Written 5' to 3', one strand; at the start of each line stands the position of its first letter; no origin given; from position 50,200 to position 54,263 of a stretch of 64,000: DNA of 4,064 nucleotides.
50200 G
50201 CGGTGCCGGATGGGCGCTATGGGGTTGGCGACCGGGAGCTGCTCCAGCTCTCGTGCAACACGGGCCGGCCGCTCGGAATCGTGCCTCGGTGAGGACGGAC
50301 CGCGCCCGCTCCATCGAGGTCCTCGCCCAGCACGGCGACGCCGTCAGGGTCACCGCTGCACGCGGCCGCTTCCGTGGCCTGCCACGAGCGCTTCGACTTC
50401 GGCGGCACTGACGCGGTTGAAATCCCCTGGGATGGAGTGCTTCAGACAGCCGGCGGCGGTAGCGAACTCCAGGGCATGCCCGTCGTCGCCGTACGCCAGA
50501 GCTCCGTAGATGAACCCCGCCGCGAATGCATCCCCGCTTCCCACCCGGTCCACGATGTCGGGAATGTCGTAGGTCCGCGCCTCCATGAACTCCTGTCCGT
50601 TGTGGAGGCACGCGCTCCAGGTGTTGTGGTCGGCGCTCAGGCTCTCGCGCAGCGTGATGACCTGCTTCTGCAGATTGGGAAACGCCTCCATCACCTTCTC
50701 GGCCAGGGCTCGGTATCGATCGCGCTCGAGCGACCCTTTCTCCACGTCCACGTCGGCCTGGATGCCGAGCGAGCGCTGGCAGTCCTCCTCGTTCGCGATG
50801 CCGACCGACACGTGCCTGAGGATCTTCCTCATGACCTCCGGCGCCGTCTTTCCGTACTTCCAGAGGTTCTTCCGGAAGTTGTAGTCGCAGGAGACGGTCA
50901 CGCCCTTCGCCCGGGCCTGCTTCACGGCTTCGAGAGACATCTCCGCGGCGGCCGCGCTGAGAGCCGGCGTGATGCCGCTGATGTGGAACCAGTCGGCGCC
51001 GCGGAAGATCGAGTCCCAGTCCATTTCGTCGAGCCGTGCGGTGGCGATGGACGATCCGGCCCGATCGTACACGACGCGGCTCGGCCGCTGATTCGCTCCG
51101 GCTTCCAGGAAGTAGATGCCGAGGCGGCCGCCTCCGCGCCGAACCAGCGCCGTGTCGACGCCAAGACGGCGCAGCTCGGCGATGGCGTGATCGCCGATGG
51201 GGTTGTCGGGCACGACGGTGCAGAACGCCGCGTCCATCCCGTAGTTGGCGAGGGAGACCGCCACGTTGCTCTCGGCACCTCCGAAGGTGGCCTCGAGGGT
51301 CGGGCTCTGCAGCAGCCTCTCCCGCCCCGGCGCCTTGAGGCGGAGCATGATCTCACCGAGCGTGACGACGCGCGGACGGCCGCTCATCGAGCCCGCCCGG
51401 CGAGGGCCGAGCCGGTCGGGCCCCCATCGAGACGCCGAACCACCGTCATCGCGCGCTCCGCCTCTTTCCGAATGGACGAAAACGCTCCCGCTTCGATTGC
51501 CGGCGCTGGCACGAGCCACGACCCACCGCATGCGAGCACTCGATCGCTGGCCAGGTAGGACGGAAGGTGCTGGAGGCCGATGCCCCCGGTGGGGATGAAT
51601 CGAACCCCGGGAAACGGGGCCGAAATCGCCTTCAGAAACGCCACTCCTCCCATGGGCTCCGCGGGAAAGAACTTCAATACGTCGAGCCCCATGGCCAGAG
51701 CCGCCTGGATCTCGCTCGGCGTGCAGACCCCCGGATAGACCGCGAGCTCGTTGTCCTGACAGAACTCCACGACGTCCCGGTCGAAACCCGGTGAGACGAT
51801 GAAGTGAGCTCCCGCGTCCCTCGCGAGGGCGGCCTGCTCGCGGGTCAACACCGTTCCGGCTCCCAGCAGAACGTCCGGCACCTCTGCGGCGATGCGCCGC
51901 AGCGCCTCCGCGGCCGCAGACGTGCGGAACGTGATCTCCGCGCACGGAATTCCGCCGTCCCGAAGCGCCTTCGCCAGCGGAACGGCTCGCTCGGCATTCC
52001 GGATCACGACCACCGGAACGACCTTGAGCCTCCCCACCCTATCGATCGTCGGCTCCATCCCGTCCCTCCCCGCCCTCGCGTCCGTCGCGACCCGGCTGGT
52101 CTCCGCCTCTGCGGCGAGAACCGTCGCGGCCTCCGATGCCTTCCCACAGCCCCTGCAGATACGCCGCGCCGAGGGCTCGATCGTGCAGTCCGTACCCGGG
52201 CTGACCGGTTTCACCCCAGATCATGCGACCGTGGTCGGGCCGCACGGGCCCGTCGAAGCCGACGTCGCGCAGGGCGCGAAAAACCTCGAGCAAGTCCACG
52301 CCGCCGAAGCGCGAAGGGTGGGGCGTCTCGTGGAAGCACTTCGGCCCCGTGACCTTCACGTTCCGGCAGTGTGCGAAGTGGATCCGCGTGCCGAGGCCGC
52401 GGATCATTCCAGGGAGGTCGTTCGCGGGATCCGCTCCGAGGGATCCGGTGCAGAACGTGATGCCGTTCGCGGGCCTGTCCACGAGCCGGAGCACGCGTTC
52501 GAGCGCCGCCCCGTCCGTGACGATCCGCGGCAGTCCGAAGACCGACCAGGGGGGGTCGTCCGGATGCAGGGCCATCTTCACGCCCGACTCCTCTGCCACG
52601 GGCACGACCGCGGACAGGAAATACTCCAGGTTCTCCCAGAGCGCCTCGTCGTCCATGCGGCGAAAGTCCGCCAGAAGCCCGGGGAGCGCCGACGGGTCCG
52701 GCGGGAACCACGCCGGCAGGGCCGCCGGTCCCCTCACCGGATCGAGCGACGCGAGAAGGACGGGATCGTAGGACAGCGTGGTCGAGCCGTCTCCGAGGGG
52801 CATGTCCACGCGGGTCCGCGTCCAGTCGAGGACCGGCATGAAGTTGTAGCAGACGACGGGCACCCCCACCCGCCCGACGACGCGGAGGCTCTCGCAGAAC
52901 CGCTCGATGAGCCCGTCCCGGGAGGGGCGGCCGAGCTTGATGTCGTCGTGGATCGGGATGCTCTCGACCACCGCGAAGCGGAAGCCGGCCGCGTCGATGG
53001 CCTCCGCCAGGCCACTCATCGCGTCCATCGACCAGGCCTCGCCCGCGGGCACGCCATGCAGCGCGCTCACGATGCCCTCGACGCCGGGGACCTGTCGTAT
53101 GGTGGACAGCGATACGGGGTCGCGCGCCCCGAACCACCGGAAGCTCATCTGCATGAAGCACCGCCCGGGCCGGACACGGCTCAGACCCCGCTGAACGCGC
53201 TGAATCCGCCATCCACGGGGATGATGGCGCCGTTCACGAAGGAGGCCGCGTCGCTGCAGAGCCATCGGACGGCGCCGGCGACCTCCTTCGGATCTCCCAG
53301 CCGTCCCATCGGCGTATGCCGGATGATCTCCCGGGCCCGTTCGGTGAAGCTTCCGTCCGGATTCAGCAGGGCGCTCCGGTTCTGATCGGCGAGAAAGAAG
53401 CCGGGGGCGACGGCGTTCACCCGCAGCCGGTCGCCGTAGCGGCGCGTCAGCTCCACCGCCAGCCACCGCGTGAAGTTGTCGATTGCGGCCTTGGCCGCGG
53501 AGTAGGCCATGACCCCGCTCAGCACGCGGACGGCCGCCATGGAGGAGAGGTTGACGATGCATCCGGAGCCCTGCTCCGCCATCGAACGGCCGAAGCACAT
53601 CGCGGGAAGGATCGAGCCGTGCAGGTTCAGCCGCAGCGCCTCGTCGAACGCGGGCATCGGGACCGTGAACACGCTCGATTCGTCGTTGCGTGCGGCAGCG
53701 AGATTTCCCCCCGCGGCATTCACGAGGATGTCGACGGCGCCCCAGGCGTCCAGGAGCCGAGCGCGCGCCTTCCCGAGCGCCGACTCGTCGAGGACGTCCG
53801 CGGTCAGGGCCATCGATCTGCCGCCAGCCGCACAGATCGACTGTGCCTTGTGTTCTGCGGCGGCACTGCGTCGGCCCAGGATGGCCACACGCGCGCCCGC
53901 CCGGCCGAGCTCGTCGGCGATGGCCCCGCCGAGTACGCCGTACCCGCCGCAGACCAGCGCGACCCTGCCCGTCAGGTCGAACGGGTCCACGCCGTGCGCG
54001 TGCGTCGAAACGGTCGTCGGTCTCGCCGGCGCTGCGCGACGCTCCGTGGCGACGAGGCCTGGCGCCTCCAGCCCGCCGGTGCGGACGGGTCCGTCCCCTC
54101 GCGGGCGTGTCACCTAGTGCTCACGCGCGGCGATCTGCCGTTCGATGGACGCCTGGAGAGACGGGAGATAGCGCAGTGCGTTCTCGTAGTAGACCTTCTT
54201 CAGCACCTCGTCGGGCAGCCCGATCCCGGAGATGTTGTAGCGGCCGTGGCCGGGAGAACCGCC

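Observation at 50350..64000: Hexuronate pathway headed by an exported PQQ-cytochrome dehydrogenase and amidohydrolase, linked to nagB, ROK and ECF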

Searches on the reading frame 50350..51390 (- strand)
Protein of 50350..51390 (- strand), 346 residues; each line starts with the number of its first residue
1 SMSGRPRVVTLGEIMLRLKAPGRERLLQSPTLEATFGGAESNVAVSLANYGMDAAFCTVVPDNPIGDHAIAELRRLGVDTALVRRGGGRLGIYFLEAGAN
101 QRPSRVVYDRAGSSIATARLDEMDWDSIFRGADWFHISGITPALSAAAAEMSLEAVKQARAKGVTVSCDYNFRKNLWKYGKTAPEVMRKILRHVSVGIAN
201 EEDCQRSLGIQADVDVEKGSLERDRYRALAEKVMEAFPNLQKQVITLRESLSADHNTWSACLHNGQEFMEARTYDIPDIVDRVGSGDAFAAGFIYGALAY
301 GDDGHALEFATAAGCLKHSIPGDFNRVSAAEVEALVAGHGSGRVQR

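Call 4: search_protein_families(library=pfam, proteins=[window:50350-51390:-])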
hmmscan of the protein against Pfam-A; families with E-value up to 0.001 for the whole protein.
window:50350-51390:- (346 aa): 1 family
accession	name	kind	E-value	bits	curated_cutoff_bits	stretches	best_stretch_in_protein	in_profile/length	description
PF00294.29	PfkB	-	4.9e-34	118.5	25.8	1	7-317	3-289/302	pfkB family carbohydrate kinase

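Call 5: search_protein_families(library=ncbifam, proteins=[window:50350-51390:-])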
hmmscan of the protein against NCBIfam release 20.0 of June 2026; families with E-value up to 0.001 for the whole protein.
window:50350-51390:- (346 aa): 17 families
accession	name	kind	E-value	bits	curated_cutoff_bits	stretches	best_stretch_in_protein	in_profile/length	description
NF041633.1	trifunc_aldol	exception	4.4e-147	491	700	1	4-346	240-580/580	KHG/KDPG aldolase/sugar kinase fusion protein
NF041332.1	KDG_KDGal_kin_Halo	equivalog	1.7e-70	238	440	1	8-346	4-320/320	bifunctional 2-dehydro-3-deoxygluconokinase/2-dehydro-3-deoxygalactonokinase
TIGR04382.1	myo_inos_iolC_N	equivalog_domain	1.5e-30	106.6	300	1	9-317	5-289/309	5-dehydro-2-deoxygluconokinase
NF040938.1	KDG_KDGal_kin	equivalog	1.4e-28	99.9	400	1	8-331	1-298/305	bifunctional 2-dehydro-3-deoxygluconokinase/2-dehydro-3-deoxygalactonokinase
NF053626.1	RibKinHalex1628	equivalog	4.9e-17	62.3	330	2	258-337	212-292/293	ATP-dependent ribose-1-phosphate kinase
NF052444.1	DhDoxglucKinKdgK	equivalog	8.9e-16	58.1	400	1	8-205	3-200/303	2-dehydro-3-deoxygluconokinase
NF006957.1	PRK09434.1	equivalog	3.1e-15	56.4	450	1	8-300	4-263/302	fructokinase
NF049991.1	TagKinase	equivalog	2.2e-13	49.7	420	1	8-328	10-306/321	tagatose kinase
NF007321.0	PRK09813.1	equivalog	2.7e-13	50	247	1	37-172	24-164/261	fructoselysine 6-kinase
NF041134.1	R1P_kin_Thcocales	equivalog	5e-11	42.6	500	1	34-170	34-155/291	ADP-dependent ribose-1-phosphate kinase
NF047869.1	myo_kin_aldol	exception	7.4e-11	41.1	600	1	25-183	27-183/586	bifunctional 5-dehydro-2-deoxygluconokinase/5-dehydro-2-deoxyphosphogluconate aldolase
TIGR03168.1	1-PFK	subfamily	4e-08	32.5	216.4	1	262-322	227-286/305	hexose kinase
TIGR03828.1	pfkB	equivalog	1.6e-07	30.6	292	1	266-322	231-286/305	1-phosphofructokinase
TIGR02152.1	D_ribokin_bact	equivalog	1.9e-06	27.4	299.65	0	21-85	19-83/298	ribokinase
NF007068.0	PRK09513.1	equivalog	3e-05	23.4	432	1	231-318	203-286/312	1-phosphofructokinase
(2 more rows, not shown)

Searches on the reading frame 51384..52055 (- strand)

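Call 4: search_protein_families(library=pfam, proteins=[window:51384-52055:-])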
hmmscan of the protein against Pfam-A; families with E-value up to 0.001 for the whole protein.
window:51384-52055:- (223 aa): 1 family
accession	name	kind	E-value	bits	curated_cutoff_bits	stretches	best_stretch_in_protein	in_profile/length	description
PF01081.25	Aldolase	-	1.1e-69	234.3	27.8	1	7-196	5-194/196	KDPG and KHG aldolase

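Call 5: search_protein_families(library=ncbifam, proteins=[window:51384-52055:-])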
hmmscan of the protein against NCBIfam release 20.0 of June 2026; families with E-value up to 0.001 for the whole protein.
window:51384-52055:- (223 aa): 8 families
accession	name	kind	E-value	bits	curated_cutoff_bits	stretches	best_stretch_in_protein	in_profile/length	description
NF004325.0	PRK05718.1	subfamily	2.5e-77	259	241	1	7-206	12-211/213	keto-hydroxyglutarate-aldolase/keto-deoxy-phosphogluconate aldolase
TIGR01182.1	eda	subfamily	2.5e-75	252.3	156.05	1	8-203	6-201/204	bifunctional 4-hydroxy-2-oxoglutarate aldolase/2-dehydro-3-deoxy-phosphogluconate aldolase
NF004673.0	PRK06015.1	equivalog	4e-59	200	320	1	11-204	16-209/212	2-dehydro-3-deoxy-phosphogluconate aldolase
NF041633.1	trifunc_aldol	exception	3.7e-49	167.6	700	1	5-208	4-219/580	KHG/KDPG aldolase/sugar kinase fusion protein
NF005119.0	PRK06552.1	subfamily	3.3e-40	137.9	238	1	4-207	7-210/213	bifunctional 2-keto-4-hydroxyglutarate aldolase/2-keto-3-deoxy-6-phosphogluconate aldolase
NF005673.0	PRK07455.1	equivalog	7.3e-37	126.6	232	1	9-204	12-207/213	bifunctional 4-hydroxy-2-oxoglutarate aldolase/2-dehydro-3-deoxy-phosphogluconate aldolase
NF005499.0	PRK07114.1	equivalog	2.7e-32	112.3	275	1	9-209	15-220/223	bifunctional 4-hydroxy-2-oxoglutarate aldolase/2-dehydro-3-deoxy-phosphogluconate aldolase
NF006600.0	PRK09140.1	subfamily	2.4e-27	95.6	207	1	21-171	22-173/210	2-dehydro-3-deoxy-6-phosphogalactonate aldolase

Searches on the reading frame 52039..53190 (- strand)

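Call 4: search_protein_families(library=pfam, proteins=[window:52039-53190:-])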
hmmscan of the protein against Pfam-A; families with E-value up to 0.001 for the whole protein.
window:52039-53190:- (383 aa): 2 families
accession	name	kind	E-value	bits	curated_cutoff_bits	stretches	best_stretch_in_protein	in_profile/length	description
PF03786.19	UxuA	-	2.2e-129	431.7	23.7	1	13-352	1-350/352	D-mannonate dehydratase (UxuA)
PF01261.30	AP_endonuc_2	-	3e-09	37.4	31.1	1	179-316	95-225/249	Xylose isomerase-like TIM barrel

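Call 5: search_protein_families(library=ncbifam, proteins=[window:52039-53190:-])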
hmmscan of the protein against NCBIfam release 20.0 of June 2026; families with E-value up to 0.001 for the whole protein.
window:52039-53190:- (383 aa): 2 families
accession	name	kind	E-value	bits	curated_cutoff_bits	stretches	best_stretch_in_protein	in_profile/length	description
NF003027.0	PRK03906.1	subfamily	9.5e-129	429.7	191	2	158-352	181-377/385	mannonate dehydratase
TIGR00695.1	uxuA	equivalog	2.7e-101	339.6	199.55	2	169-351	193-386/394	mannonate dehydratase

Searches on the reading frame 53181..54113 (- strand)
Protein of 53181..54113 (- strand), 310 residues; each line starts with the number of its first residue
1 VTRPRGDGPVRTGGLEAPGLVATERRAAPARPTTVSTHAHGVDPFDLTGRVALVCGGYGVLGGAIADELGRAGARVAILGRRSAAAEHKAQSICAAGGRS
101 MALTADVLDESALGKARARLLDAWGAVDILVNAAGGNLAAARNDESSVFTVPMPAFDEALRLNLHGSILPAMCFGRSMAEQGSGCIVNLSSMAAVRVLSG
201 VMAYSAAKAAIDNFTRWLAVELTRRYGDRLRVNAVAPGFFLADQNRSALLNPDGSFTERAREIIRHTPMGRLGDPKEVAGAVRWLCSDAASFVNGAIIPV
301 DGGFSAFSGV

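Call 4: search_protein_families(library=pfam, proteins=[window:53181-54113:-])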
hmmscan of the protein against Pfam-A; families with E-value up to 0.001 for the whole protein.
window:53181-54113:- (310 aa): 3 families
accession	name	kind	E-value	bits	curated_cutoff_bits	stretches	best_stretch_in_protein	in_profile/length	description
PF13561.12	adh_short_C2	-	2.8e-48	165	27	1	61-305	8-236/236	Enoyl-(Acyl carrier protein) reductase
PF00106.31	adh_short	-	2.1e-36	125.7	26.6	1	50-246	1-188/195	short chain dehydrogenase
PF08659.16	KR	-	8.9e-08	32.7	22.6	1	52-218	3-163/180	KR domain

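Call 5: search_protein_families(library=ncbifam, proteins=[window:53181-54113:-])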
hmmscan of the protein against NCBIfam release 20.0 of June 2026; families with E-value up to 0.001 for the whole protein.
window:53181-54113:- (310 aa): 222 families (the best 25 are shown)
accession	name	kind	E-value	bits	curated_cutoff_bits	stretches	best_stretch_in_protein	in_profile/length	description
NF006132.0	PRK08277.1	subfamily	4.6e-101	337.9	281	1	45-310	6-280/280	D-mannonate oxidoreductase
NF005559.1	PRK07231.1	subfamily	2.2e-54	184.6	215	1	47-304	2-247/249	glucose 1-dehydrogenase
NF006070.0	PRK08213.1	subfamily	2e-51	175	279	1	44-306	7-258/259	gluconate 5-dehydrogenase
NF004778.0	PRK06124.1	equivalog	7.7e-51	173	303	1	42-306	4-254/256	SDR family oxidoreductase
NF004791.0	PRK06138.1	equivalog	2.5e-46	158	312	1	46-306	2-251/252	SDR family oxidoreductase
NF005067.0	PRK06484.1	equivalog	3.6e-46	157.8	713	1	48-309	8-256/524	short chain dehydrogenase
NF009466.0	PRK12826.1-2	subfamily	3.7e-45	154.3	222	1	49-304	3-244/248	3-oxoacyl-ACP reductase FabG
NF004818.0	PRK06172.1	equivalog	1.1e-44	152.7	336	1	46-306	4-252/253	SDR family oxidoreductase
NF005446.0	PRK07035.1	equivalog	6.4e-44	150.1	373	1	43-304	5-253/255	SDR family oxidoreductase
NF005309.0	PRK06841.1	subfamily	1.1e-43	149.6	286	1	44-305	10-253/255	GolD/DthD family dehydrogenase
NF004773.0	PRK06113.1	equivalog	2.8e-43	148.2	367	1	43-303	5-249/255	7-alpha-hydroxysteroid dehydrogenase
NF005711.0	PRK07523.1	subfamily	1.6e-42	145.8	413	1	44-306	5-253/255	SDR family oxidoreductase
NF004774.0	PRK06114.1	equivalog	2e-42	145.4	360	1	42-306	9-261/262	SDR family oxidoreductase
NF005853.0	PRK07774.1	equivalog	3e-42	144.8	303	1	46-304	3-246/250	SDR family oxidoreductase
NF006121.0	PRK08265.1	subfamily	3.8e-42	144.6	294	1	46-307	4-248/263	short chain dehydrogenase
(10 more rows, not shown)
